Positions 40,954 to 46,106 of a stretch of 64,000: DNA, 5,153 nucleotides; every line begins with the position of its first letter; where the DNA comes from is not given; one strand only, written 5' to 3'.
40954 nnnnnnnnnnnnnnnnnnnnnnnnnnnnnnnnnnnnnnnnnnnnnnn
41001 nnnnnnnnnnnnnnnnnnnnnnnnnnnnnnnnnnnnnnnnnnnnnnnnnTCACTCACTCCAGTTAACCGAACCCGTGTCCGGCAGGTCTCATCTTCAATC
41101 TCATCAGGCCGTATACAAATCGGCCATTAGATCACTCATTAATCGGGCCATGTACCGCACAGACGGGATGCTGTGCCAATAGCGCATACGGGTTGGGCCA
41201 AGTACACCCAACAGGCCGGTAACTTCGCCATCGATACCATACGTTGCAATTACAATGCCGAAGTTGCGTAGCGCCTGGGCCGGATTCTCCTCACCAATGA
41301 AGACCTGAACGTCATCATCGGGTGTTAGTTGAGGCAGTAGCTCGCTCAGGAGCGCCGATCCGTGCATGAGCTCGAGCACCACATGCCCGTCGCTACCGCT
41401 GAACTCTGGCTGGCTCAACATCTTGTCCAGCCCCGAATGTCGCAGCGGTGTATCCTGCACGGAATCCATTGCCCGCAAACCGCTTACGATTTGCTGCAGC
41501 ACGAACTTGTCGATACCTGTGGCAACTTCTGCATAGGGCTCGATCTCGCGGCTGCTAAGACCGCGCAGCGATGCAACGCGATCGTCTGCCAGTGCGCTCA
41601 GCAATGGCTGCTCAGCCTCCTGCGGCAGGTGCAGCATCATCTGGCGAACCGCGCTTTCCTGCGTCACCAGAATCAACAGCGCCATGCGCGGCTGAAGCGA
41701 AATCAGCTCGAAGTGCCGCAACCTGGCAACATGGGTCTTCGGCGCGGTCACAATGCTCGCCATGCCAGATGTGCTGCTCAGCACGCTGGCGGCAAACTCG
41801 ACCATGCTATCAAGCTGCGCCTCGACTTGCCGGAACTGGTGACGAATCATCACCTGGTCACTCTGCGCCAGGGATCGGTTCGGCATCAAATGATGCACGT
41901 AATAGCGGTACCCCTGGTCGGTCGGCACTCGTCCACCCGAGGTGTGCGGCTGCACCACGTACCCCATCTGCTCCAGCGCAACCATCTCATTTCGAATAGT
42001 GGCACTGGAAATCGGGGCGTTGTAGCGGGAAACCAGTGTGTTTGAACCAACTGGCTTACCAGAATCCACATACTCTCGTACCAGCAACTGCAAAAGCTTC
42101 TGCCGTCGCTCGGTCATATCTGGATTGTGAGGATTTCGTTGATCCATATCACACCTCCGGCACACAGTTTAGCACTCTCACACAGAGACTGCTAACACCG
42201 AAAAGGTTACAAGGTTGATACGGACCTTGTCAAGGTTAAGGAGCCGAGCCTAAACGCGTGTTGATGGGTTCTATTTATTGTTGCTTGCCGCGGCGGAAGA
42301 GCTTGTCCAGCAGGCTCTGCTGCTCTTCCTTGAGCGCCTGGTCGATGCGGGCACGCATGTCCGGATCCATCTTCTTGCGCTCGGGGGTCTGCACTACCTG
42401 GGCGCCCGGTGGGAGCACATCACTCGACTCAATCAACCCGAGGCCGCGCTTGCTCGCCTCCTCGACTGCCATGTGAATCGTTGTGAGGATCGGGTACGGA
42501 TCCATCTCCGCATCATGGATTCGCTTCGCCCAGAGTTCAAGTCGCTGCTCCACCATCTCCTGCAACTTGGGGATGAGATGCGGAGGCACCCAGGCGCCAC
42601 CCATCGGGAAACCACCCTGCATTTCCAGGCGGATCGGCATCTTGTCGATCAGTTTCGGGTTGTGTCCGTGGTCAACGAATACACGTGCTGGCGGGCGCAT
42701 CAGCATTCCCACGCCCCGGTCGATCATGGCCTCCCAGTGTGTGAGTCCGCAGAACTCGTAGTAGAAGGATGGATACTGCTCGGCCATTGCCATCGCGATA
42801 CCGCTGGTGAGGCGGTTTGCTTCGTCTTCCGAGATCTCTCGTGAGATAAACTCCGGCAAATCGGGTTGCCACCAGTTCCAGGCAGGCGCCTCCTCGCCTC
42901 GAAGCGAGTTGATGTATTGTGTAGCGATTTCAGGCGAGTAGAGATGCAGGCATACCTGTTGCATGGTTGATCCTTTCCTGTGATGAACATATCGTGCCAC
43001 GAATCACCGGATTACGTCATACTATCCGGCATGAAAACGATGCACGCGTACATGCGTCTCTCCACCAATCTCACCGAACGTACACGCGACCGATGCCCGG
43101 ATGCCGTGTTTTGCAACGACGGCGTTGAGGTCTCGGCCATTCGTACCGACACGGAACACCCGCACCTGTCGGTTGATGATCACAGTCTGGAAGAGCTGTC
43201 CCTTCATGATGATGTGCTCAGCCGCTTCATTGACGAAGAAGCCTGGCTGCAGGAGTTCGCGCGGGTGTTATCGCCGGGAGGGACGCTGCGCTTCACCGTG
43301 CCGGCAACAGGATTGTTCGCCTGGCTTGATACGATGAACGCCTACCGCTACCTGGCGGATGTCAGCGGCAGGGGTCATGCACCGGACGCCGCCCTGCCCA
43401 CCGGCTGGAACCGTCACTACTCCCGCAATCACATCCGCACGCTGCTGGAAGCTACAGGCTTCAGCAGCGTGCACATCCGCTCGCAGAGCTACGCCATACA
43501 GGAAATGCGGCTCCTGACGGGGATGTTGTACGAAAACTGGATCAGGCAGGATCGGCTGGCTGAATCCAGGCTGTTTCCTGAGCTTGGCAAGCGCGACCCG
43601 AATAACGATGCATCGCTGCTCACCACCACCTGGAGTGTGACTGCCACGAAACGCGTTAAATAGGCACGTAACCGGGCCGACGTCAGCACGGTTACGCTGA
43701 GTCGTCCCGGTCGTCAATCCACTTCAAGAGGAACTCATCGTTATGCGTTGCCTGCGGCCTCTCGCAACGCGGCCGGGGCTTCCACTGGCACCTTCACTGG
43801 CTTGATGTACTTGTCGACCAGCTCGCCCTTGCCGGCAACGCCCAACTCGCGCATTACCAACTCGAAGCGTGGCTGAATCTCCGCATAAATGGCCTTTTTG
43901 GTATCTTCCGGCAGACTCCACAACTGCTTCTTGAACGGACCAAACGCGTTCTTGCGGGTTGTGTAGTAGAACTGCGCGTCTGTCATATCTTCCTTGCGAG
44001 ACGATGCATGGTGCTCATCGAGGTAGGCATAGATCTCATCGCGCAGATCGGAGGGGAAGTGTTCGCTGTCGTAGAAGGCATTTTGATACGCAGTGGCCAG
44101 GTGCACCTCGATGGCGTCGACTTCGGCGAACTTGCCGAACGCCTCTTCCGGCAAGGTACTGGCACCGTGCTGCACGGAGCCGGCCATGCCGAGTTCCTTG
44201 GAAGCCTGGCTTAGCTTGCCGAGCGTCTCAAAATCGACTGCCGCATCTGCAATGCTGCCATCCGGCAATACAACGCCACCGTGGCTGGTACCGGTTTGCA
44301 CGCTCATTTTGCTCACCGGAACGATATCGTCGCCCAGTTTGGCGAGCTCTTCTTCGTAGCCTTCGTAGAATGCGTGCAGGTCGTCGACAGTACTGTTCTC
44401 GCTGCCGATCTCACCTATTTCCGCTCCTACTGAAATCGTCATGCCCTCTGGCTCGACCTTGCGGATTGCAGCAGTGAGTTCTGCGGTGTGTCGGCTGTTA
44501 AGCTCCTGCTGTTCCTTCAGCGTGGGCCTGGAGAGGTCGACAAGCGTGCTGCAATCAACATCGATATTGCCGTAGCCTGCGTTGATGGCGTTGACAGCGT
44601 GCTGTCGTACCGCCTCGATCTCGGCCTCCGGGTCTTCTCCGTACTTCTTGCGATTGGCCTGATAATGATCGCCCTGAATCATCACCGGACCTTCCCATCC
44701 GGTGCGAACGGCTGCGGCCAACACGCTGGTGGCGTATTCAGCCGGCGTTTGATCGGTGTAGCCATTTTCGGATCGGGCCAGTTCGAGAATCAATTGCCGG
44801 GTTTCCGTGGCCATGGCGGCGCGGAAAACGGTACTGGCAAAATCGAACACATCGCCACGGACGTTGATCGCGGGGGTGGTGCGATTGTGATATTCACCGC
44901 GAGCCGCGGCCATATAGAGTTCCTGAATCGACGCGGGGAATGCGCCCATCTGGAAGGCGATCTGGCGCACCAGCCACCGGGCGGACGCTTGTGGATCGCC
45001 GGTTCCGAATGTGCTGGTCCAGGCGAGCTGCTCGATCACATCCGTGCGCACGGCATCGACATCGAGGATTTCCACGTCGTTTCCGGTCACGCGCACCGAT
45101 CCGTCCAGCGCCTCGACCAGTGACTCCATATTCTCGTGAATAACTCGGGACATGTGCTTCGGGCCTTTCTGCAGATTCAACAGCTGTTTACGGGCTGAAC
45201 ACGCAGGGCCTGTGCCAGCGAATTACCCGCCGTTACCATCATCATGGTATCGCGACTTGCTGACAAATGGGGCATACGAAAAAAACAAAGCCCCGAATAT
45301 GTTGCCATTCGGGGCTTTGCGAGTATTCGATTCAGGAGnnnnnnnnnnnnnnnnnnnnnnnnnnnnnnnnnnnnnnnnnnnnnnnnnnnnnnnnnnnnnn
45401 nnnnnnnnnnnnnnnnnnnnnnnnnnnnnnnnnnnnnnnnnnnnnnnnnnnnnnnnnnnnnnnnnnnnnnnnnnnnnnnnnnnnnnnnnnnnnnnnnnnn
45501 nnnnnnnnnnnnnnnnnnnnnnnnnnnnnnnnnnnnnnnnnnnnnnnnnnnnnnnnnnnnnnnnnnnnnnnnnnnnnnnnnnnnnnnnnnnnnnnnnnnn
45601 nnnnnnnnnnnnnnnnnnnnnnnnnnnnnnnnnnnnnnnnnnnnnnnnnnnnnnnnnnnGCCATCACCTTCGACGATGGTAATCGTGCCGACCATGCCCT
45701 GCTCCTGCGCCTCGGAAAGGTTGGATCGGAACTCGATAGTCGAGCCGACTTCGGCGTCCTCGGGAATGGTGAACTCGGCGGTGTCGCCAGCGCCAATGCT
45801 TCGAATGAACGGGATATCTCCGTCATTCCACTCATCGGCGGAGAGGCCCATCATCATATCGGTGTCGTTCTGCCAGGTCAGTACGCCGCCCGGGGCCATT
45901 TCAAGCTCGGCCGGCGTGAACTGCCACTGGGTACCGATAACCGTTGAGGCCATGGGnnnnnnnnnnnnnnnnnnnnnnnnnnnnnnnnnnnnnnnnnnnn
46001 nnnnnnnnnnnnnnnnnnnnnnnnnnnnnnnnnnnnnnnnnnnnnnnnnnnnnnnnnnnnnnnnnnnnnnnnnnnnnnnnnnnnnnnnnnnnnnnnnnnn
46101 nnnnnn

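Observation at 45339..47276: Monocistronic Tat lipoprotein built from five tandem cupredoxin modules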

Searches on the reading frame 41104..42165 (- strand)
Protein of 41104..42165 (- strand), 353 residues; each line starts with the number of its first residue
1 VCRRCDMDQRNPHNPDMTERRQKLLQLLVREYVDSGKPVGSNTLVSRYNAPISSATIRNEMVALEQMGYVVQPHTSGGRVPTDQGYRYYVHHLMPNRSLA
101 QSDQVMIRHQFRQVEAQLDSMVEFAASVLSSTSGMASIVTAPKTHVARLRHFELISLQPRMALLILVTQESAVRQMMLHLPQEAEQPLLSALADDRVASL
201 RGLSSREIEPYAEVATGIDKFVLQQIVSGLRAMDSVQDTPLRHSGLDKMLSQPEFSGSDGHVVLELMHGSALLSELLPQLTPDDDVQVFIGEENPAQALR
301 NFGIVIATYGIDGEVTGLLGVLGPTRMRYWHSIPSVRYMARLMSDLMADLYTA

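Call 15: search_protein_families(library=pfam, proteins=[window:41104-42165:-], max_evalue=0.001)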
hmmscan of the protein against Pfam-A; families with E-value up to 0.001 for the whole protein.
window:41104-42165:- (353 aa): 2 families
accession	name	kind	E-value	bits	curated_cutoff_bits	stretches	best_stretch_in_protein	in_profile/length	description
PF01628.27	HrcA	-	1.5e-41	143.1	22.2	1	119-333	1-215/215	HrcA protein C terminal domain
PF03444.21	HrcA_DNA-bdg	-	9.6e-05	22.4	21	1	17-87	2-71/79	Winged helix-turn-helix transcription repressor, HrcA DNA-binding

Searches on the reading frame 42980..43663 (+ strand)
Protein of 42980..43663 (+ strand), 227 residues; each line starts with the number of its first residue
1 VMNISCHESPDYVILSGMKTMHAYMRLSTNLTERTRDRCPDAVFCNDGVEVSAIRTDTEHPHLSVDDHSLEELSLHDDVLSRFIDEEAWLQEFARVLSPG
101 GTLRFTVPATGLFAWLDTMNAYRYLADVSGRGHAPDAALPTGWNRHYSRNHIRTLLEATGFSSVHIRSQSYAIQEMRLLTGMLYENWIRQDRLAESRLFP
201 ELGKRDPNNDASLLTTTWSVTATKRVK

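Call 15: search_protein_families(library=pfam, proteins=[window:42980-43663:+], max_evalue=0.001)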
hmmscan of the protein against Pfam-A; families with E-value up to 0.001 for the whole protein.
window:42980-43663:+ (227 aa): 1 family
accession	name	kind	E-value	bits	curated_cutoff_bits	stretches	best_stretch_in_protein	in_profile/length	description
PF13489.12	Methyltransf_23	-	0.00013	22.2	27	1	78-165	89-163/164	Methyltransferase domain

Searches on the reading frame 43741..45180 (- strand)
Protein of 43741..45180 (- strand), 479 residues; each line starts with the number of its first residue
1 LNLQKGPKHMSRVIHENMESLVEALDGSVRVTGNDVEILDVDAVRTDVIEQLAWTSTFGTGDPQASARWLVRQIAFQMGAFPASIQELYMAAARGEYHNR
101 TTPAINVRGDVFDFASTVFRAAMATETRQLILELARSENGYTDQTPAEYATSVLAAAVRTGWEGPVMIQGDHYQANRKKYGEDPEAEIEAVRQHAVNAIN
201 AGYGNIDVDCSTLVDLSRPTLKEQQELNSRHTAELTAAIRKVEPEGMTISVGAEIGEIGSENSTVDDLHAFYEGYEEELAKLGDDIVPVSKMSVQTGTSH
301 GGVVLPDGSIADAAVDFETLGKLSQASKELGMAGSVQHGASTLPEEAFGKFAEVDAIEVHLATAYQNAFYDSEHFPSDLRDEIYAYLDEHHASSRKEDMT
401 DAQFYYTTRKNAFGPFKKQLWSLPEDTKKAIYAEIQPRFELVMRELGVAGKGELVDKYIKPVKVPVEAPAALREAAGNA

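Call 15: search_protein_families(library=pfam, proteins=[window:43741-45180:-], max_evalue=0.001)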
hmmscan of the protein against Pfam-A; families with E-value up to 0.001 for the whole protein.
window:43741-45180:- (479 aa): 2 families
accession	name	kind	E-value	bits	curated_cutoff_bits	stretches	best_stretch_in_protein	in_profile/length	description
PF01116.26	F_bP_aldolase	-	1.6e-14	54.6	25.5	1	92-373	10-241/277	Fructose-bisphosphate aldolase class-II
PF08013.17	GatZ_KbaZ-like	-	5.4e-06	25.8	26.7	1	138-268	53-185/420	D-tagatose-1,6-bisphosphate aldolase subunit GatZ/KbaZ-like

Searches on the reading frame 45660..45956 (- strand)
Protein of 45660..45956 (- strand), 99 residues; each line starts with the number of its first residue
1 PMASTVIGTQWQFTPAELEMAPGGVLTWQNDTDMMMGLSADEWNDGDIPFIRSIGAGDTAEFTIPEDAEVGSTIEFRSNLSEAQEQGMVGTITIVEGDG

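Call 50: predict_structure(alignment_id=A3)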
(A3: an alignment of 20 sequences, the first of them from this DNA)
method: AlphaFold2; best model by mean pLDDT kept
length: 99 residues; sequences in the alignment: 20
mean_pLDDT: 92.0   pTM: 0.81
mean pLDDT of the five models: 92.0, 91.8, 90.7, 90.1, 88.7
residues with pLDDT >= 90: 80; 70-90: 17; 50-70: 1; < 50: 1
segments of 3 or more residues with pLDDT < 50: none
pLDDT, mean of each block of 10 residues (from residue 1): 84 93 96 93 93 95 95 95 91 85
secondary structure, 60 per line:
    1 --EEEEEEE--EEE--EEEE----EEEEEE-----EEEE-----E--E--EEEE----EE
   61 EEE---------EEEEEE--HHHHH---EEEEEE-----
elements in order: E3-9 E12-14 E17-20 E25-30 E36-39 E51-54 E59-63 E73-78 H81-85 E89-94
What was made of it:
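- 45672..45953 (-): Module 4 (aa 442-535): cupredoxin fold without a type-1 site. At the ligand positions His is replaced by Met, Cys by Ser and His by Ala, while Met is kept. The motif M-x-M-G is conserved. AF2 pLDDT 92, pTM 0.81 (call 50).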

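Call 52: fold_search(model_id=the predicted structure, library=pdb)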
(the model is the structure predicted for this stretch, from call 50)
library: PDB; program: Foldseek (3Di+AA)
matches with E <= 10: 1367; with E <= 0.001: 408
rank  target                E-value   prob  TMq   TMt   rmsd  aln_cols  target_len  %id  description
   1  3cvb_A                1.9e-07  1.00  0.71  0.68   3.9       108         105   26  Regulation of Protein Function: Crystal Packing Interfaces and Conformational Dimerization (released 2008-07-08)
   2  2pcy                  4.5e-07  1.00  0.72  0.72   2.8       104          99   21  THE CRYSTAL STRUCTURE OF POPLAR APOPLASTOCYANIN AT 1.8-ANGSTROMS RESOLUTION. THE GEOMETRY OF THE COPPER-BINDING SITE IS  (released 1984-02-02)
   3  1baw_A                4.8e-07  1.00  0.69  0.66   4.4       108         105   26  PLASTOCYANIN FROM PHORMIDIUM LAMINOSUM (released 1999-03-02)
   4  4r0o_A                6.9e-07  1.00  0.72  0.68   3.6       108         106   25  Crystal structure of PEGylated plastocyanin at 4.2 A resolution (released 2015-10-07)
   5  2gim_A                7.4e-07  1.00  0.74  0.70   3.8       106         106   24  1.6 Angstrom structure of plastocyanin from Anabaena variabilis (released 2006-04-11)
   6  3bqv                  7.8e-07  1.00  0.73  0.69   3.3       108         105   24  Crystal Structure of the double mutant D44A D45A Plastocyanin from Phormidium laminosum (released 2009-01-06)
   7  1ag6                  1.1e-06  1.00  0.71  0.71   2.9       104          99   23  PLASTOCYANIN FROM SPINACH (released 1998-10-21)
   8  3cvd_A                1.1e-06  1.00  0.71  0.68   3.8       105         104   23  Regulation of Protein Function: Crystal Packing Interfaces and Conformational Dimerization (released 2008-07-08)
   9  6kol                  1.3e-06  1.00  0.74  0.60   3.6       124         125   14  Crystal structure of auracyanin from photosynthetic bacterium Roseiflexus castenholzii (released 2020-01-29)
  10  9pcy_MODEL_1_A        1.3e-06  1.00  0.67  0.67   4.2       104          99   20  HIGH-RESOLUTION SOLUTION STRUCTURE OF REDUCED FRENCH BEAN PLASTOCYANIN AND COMPARISON WITH THE CRYSTAL STRUCTU (released 1993-10-31)
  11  1oow                  1.5e-06  1.00  0.71  0.71   2.9       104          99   23  The crystal structure of the spinach plastocyanin double mutant G8D/L12E gives insight into its low reactivity towards p (released 2004-02-17)
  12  1tef_A                1.8e-06  1.00  0.71  0.71   2.7       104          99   22  Crystal structure of the spinach plastocyanin mutants G8D/K30C/T69C and K30C/T69C- a study of the effect on crystal pa (released 2005-11-01)
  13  1jxg_A                1.8e-06  1.00  0.70  0.69   3.1       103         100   22  The 1.6 A Resolution Crystal Structure of a Mutant Poplar Plastocyanin Bearing a 21-25 Engeneered Disulfide Bridge (released 2001-12-19)
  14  1teg_A                2.1e-06  1.00  0.65  0.65   3.8       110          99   21  Crystal structure of the spinach plastocyanin mutants G8D/K30C/T69C and K30C/T69C- a study of the effect on crystal pa (released 2005-11-01)
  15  1ylb                  2.6e-06  1.00  0.64  0.64   4.4       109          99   23  NMR solution structure of the reduced spinach plastocyanin (released 2005-04-05)
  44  1qhq                  3.0e-05  1.00  0.66  0.50   4.3       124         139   14  AURACYANIN, A BLUE COPPER PROTEIN FROM THE GREEN THERMOPHILIC PHOTOSYNTHETIC BACTERIUM CHLOROFLEXUS AURANTIACUS (released 2001-03-07)
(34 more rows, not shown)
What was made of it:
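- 45672..45953 (-): Foldseek matches plastocyanins at TM about 0.7 and B. anthracis Cupredoxin_1 at rmsd 1.8 A (call 52).
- On Type-1 (blue) copper cupredoxin domain (Pfam PF00127 Copper-bind / PF13473 Cupredoxin_1): Module 4 alone matches plastocyanins at TM about 0.7 (call 52).
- Closest known: Auracyanins A/B of Chloroflexus and Roseiflexus. Same: Structural match of the modules to 6kol and 1qhq (call 52).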
